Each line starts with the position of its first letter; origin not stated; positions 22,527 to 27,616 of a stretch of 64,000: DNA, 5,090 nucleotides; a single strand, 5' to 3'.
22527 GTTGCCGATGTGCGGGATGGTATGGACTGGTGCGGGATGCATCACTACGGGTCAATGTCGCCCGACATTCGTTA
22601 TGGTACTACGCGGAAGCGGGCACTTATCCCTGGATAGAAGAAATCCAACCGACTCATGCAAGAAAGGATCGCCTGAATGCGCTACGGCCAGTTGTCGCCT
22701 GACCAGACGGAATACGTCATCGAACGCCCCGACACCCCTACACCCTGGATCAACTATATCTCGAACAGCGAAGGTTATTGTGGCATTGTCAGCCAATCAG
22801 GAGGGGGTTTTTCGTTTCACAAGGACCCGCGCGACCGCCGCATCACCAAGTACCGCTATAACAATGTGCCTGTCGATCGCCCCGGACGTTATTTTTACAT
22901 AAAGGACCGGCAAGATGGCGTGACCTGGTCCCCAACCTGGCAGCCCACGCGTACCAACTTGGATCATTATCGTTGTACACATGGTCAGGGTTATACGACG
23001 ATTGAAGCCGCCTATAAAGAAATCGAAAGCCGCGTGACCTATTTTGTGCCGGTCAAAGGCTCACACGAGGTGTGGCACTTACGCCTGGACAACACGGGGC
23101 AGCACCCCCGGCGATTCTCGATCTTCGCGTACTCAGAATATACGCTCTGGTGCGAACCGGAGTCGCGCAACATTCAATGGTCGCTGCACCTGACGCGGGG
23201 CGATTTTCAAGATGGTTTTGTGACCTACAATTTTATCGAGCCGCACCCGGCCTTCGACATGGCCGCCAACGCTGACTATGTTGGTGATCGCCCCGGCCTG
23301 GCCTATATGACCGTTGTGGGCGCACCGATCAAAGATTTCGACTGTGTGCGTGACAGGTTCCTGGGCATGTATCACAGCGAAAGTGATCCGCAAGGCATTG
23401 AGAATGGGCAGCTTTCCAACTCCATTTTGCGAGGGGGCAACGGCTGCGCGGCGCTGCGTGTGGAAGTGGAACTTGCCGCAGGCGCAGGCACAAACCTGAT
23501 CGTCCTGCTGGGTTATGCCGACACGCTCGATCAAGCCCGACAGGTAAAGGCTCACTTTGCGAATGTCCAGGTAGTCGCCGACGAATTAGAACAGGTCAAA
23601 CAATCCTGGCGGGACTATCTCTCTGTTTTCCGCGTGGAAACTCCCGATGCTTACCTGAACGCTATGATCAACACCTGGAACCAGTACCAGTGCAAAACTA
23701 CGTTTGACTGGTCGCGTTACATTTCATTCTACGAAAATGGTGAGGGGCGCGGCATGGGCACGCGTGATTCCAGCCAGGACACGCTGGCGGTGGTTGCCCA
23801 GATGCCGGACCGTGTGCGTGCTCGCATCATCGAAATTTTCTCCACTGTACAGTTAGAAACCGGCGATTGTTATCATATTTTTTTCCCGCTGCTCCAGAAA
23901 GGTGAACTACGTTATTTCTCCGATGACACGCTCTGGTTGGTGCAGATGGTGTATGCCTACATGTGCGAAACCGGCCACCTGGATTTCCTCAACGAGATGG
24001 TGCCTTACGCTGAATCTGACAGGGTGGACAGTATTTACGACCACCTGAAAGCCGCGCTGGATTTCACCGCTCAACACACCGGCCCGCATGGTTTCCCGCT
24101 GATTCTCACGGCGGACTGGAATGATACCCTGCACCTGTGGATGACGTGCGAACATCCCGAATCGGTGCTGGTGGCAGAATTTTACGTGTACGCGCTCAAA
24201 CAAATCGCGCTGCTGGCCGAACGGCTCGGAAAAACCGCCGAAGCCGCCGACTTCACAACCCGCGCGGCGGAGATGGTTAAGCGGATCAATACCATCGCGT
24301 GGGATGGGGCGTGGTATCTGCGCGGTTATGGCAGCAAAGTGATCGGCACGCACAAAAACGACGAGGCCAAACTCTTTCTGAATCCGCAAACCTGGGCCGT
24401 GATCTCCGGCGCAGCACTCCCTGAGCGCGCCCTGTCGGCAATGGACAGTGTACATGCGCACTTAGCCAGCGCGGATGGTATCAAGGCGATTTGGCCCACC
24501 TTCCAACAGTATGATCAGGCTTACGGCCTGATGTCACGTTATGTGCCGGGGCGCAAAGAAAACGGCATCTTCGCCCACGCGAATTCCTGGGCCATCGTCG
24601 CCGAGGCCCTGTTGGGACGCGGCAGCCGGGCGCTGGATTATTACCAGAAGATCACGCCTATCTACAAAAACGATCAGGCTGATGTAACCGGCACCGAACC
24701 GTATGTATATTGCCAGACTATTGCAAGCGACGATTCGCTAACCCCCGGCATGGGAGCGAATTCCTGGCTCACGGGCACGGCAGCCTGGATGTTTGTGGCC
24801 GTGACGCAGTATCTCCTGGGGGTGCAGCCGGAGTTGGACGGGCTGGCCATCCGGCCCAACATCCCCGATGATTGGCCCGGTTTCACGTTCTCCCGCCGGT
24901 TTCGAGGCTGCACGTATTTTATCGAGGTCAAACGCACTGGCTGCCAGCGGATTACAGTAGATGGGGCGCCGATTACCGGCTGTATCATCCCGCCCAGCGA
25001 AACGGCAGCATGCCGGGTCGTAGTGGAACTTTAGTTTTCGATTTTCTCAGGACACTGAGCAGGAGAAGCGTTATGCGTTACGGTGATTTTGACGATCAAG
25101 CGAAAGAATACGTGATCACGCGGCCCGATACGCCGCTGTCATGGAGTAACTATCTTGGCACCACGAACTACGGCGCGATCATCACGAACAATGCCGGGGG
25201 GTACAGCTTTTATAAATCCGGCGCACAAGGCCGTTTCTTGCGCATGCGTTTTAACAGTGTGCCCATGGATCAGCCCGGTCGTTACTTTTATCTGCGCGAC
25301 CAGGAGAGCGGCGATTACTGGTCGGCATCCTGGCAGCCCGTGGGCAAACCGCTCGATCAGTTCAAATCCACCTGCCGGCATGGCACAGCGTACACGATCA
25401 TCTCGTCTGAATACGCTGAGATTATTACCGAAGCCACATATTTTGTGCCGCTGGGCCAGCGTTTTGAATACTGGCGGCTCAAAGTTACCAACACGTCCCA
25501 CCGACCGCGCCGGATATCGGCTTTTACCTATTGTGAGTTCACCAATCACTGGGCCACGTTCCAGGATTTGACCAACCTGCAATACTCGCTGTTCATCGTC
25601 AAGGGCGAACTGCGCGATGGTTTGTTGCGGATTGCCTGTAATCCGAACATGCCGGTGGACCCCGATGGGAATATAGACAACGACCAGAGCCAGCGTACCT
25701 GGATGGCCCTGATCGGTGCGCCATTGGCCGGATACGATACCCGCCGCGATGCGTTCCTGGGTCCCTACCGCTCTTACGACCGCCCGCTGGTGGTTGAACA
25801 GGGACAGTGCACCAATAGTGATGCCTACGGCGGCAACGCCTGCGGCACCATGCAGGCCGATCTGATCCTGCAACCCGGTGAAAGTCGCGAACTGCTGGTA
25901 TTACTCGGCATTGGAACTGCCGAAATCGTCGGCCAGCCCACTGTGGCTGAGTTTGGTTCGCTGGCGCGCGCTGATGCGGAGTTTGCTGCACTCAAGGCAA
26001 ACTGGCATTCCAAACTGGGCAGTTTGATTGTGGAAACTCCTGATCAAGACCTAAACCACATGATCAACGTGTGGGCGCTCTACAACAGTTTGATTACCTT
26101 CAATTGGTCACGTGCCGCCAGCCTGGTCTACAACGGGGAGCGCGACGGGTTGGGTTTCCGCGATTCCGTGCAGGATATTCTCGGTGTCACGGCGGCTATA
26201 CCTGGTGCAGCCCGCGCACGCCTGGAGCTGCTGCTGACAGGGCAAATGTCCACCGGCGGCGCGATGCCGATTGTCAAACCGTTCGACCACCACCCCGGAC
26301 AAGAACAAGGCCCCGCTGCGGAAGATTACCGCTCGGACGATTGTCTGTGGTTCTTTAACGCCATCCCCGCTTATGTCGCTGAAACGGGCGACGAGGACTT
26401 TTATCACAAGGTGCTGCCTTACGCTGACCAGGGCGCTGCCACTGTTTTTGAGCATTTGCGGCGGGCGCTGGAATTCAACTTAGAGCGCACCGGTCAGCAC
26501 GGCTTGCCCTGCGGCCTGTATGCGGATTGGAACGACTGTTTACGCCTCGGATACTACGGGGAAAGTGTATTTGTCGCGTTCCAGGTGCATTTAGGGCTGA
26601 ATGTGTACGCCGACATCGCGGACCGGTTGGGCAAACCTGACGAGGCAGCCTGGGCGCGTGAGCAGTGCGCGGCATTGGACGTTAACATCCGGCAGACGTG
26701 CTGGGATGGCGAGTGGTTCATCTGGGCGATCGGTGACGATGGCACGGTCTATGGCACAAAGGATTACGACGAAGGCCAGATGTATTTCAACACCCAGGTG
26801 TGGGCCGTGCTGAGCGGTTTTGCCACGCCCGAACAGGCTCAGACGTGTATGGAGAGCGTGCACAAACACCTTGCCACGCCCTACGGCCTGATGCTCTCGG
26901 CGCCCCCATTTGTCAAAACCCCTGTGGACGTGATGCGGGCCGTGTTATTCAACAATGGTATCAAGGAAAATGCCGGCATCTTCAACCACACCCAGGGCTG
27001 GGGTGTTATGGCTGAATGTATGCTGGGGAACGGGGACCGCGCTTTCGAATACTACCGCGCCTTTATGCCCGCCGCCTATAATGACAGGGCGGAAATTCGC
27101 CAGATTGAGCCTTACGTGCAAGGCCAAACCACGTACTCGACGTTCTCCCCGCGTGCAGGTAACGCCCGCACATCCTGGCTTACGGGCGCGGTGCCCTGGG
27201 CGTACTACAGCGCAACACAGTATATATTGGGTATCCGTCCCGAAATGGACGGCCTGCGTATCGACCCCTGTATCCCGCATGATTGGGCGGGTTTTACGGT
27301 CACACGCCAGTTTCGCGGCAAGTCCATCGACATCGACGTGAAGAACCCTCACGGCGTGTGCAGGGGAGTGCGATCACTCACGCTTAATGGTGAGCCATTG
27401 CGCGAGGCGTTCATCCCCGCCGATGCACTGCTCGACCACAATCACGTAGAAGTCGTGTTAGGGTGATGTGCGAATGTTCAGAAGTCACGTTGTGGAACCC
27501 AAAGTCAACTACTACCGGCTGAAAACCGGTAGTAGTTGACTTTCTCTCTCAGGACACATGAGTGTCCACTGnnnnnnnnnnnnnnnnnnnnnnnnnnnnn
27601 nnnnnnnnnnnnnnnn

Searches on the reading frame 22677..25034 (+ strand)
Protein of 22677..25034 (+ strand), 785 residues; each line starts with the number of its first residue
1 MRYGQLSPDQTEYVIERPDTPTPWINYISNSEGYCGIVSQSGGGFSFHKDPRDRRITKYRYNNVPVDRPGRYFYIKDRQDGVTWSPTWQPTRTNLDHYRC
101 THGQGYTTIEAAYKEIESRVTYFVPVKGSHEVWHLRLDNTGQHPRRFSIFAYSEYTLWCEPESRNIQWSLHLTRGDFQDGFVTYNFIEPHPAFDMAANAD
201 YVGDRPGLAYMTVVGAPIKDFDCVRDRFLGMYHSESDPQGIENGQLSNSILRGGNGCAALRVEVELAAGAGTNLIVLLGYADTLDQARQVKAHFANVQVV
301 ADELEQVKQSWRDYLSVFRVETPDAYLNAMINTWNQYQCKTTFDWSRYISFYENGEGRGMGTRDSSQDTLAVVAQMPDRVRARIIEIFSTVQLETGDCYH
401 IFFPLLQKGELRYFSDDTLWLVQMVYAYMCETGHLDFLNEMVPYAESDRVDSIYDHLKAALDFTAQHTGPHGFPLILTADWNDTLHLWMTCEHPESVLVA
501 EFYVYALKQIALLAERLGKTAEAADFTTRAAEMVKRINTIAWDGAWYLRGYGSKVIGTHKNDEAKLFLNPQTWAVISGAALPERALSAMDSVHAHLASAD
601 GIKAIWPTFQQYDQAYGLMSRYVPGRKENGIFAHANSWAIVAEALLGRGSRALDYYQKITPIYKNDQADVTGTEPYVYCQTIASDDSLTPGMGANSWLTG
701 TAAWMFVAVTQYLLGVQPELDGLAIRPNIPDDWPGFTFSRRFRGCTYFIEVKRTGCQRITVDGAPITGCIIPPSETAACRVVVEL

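Call 13: search_protein_families(library=pfam, proteins=[window:22677-25034:+])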
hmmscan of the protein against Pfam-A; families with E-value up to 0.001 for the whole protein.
window:22677-25034:+ (785 aa): 4 families
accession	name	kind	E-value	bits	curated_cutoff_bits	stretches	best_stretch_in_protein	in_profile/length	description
PF17167.11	Glyco_hydro_94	-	1e-129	433.4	27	1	311-715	2-420/420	Glycosyl hydrolase 94 superfamily, catalytic domain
PF06165.18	GH94_b-supersand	-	4.8e-73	246.2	23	1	21-279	1-251/251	Glycosyl hydrolase 94, supersandwich domain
PF03633.20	Glyco_hydro_65C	-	9.1e-06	25.8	22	1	721-767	6-52/62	Glycosyl hydrolase family 65, C-terminal domain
PF17389.8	Bac_rhamnosid6H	-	0.00012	21.9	24.5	1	445-539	115-211/339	Bacterial alpha-L-rhamnosidase 6 hairpin glycosidase domain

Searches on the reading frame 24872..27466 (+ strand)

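Call 13: search_protein_families(library=pfam, proteins=[window:24872-27466:+])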
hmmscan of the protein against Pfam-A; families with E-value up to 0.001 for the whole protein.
window:24872-27466:+ (864 aa): 3 families
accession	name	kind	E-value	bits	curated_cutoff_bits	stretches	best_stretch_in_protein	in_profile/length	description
PF17167.11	Glyco_hydro_94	-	1.2e-133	446.3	27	1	378-787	2-420/420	Glycosyl hydrolase 94 superfamily, catalytic domain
PF06165.18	GH94_b-supersand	-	3.4e-79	266.3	23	1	88-346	1-251/251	Glycosyl hydrolase 94, supersandwich domain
PF03633.20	Glyco_hydro_65C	-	0.00038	20.6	22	1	789-828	2-40/62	Glycosyl hydrolase family 65, C-terminal domain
